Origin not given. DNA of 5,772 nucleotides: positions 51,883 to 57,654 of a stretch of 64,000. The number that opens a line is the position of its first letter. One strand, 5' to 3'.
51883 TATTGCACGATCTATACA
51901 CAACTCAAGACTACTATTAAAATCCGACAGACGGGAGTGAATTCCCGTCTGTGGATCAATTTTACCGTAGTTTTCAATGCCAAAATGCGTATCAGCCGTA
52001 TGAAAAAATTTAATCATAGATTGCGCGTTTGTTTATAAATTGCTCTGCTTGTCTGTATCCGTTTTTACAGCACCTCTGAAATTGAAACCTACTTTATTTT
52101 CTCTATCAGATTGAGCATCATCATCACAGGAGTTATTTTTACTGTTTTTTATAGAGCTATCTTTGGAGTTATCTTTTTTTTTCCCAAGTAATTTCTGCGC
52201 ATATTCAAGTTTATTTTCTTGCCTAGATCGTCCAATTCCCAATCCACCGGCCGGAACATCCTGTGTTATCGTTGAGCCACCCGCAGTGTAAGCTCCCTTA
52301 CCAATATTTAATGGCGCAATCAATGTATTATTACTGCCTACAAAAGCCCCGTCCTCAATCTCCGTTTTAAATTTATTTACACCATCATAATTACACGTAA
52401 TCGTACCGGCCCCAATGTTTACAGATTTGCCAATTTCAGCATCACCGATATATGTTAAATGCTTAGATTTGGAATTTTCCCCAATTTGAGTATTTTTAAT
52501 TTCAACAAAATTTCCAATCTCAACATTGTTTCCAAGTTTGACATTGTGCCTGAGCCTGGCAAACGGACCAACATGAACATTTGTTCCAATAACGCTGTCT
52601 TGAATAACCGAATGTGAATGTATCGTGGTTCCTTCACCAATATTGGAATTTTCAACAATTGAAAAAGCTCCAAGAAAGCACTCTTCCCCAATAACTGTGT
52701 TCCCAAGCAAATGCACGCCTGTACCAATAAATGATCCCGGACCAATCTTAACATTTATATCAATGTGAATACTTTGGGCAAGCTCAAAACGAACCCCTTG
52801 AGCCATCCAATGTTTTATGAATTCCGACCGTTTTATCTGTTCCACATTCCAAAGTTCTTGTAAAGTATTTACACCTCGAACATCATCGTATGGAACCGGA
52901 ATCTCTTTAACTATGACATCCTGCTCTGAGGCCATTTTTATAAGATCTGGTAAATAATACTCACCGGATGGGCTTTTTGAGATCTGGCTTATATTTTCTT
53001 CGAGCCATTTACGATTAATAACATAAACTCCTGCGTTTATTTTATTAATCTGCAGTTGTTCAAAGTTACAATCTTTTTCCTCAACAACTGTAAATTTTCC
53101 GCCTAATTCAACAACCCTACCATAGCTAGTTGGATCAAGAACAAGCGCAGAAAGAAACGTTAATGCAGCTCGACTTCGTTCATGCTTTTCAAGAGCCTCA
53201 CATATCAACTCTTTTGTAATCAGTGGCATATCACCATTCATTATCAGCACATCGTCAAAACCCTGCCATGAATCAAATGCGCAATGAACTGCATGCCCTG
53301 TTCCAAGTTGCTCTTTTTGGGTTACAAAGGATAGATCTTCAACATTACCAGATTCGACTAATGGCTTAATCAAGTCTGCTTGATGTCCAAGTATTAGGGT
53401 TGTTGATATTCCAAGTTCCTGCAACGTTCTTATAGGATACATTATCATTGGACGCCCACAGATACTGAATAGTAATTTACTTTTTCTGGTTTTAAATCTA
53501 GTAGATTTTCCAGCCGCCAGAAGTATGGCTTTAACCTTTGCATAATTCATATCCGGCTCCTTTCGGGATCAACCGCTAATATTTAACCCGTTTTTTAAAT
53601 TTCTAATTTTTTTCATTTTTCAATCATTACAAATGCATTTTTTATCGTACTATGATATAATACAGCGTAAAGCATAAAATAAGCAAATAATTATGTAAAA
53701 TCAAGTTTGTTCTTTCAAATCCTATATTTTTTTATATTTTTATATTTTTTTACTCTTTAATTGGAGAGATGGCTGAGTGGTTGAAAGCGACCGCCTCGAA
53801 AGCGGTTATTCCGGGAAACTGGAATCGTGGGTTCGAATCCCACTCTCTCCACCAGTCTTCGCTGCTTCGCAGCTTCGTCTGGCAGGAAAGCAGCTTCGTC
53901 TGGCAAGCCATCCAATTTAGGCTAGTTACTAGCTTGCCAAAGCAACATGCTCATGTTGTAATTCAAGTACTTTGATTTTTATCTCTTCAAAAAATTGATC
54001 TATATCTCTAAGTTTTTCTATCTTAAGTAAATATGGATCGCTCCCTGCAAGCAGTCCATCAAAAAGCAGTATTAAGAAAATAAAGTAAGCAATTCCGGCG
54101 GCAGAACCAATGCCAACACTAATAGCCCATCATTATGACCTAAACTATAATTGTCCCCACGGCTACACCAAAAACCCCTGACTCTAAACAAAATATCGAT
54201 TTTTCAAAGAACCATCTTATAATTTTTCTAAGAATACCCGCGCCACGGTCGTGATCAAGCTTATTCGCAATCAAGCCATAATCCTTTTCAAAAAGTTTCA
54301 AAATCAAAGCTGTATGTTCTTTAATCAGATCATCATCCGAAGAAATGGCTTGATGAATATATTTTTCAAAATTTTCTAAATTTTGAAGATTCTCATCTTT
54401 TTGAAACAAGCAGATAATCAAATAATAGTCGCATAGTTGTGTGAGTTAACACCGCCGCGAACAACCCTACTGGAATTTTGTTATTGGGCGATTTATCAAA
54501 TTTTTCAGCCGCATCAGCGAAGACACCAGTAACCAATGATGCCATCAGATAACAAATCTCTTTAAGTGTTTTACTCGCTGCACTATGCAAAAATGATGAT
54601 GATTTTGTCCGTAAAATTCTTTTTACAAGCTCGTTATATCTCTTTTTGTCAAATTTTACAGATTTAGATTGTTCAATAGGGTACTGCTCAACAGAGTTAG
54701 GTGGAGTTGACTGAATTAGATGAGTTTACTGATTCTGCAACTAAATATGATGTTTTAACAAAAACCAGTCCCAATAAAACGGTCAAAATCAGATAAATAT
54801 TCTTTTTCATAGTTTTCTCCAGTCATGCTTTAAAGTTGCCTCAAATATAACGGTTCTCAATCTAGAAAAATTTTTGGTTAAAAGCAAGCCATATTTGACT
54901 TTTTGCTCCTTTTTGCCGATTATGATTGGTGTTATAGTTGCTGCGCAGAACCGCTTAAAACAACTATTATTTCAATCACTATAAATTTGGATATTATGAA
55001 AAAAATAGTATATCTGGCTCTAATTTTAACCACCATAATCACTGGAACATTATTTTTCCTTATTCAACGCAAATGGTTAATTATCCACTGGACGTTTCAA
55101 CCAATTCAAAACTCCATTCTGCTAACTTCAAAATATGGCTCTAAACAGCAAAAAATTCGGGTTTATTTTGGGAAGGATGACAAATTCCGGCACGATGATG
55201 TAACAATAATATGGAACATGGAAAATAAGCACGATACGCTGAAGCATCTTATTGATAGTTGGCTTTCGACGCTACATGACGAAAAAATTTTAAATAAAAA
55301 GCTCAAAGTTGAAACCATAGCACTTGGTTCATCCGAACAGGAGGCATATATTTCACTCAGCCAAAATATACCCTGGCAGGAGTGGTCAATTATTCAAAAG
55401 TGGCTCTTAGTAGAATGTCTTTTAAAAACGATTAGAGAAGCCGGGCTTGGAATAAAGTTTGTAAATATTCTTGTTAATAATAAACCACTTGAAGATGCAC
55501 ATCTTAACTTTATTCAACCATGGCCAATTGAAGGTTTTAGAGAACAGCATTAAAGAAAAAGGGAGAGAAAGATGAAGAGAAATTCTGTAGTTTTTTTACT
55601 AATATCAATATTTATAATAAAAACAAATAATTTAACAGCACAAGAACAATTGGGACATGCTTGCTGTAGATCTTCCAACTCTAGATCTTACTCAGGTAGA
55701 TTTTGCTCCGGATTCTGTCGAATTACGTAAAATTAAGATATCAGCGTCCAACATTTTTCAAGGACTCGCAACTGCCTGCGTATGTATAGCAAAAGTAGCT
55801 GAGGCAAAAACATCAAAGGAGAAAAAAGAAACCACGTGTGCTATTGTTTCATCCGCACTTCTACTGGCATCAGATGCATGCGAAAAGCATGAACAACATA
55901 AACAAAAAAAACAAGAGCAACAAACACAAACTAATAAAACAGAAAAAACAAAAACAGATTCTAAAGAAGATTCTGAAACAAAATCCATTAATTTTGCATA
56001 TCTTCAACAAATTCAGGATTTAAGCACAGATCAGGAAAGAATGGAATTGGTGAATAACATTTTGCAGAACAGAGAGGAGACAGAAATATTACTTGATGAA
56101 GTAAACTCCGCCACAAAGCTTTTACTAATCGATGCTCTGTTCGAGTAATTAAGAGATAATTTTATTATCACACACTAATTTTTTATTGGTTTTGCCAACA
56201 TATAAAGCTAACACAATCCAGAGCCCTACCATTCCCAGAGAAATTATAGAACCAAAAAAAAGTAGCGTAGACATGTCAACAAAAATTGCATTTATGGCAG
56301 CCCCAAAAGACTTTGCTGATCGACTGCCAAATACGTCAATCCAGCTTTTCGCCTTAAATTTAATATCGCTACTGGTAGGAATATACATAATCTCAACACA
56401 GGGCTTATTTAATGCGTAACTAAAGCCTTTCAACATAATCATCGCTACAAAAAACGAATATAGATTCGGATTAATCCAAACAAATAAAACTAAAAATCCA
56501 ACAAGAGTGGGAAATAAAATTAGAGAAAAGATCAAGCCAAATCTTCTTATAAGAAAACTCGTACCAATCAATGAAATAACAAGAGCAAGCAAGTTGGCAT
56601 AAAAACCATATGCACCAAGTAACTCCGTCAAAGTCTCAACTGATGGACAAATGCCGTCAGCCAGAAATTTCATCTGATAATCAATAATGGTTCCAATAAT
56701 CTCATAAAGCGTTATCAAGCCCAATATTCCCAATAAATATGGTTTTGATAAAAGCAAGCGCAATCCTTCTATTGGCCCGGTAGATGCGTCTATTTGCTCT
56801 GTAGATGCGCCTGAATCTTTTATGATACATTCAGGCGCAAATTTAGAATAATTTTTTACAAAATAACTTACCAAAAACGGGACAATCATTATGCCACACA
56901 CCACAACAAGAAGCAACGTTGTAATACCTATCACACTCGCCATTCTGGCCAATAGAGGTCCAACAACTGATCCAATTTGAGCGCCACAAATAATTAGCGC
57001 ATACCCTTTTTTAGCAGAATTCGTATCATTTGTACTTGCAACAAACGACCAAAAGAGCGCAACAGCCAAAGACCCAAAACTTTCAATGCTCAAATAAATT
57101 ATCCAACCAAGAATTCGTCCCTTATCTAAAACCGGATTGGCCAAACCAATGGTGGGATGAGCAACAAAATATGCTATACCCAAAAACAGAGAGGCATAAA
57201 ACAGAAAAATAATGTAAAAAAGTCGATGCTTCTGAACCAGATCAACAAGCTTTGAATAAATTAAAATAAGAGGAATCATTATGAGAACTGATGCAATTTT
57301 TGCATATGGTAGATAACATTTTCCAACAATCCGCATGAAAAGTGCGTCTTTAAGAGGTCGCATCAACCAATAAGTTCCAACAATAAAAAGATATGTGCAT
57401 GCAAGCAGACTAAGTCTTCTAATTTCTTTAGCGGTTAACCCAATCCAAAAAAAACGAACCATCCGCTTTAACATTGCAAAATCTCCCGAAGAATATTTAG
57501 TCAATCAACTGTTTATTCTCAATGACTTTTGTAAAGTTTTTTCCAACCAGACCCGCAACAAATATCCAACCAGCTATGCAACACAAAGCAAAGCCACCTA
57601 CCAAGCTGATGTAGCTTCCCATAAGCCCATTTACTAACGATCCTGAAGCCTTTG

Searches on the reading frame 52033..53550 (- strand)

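Call 56: search_protein_families(library=pfam, proteins=[window:52033-53550:-], max_evalue=0.00001)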
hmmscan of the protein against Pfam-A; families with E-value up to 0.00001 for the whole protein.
window:52033-53550:- (505 aa): 4 families
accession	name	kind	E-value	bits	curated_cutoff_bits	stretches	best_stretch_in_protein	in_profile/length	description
PF00132.30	Hexapep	-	9.4e-29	98.3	27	4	318-353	1-36/36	Bacterial transferase hexapeptide (six repeats)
PF12804.13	NTP_transf_3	-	1.7e-18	67.8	27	1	8-132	1-120/160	MobA-like NTP transferase domain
PF25084.1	LbH_EIF2B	-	2.3e-15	56.9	54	1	254-350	9-104/105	EIF2B subunit epsilon LbH domain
PF00483.29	NTP_transferase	-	1.1e-14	55.1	21.2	1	7-210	1-212/245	Nucleotidyl transferase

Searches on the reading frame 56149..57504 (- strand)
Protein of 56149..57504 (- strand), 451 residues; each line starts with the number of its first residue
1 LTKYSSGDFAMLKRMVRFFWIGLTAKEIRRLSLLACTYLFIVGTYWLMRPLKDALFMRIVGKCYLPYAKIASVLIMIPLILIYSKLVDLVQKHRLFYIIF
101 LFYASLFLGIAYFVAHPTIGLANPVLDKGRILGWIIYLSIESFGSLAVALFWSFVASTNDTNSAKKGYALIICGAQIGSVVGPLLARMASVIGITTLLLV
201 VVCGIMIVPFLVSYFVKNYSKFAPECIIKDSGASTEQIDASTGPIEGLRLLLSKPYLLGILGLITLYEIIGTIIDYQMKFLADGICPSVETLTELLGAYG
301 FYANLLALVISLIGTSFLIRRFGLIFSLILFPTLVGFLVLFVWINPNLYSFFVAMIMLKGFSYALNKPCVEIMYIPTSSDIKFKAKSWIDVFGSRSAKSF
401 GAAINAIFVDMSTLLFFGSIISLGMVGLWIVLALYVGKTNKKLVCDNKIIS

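Call 56: search_protein_families(library=pfam, proteins=[window:56149-57504:-], max_evalue=0.00001)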
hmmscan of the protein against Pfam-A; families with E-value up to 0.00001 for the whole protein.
window:56149-57504:- (451 aa): 1 family
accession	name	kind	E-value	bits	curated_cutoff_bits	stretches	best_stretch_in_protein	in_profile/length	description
PF03219.20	TLC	-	2.4e-20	73.3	21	2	136-433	151-484/491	TLC ATP/ADP transporter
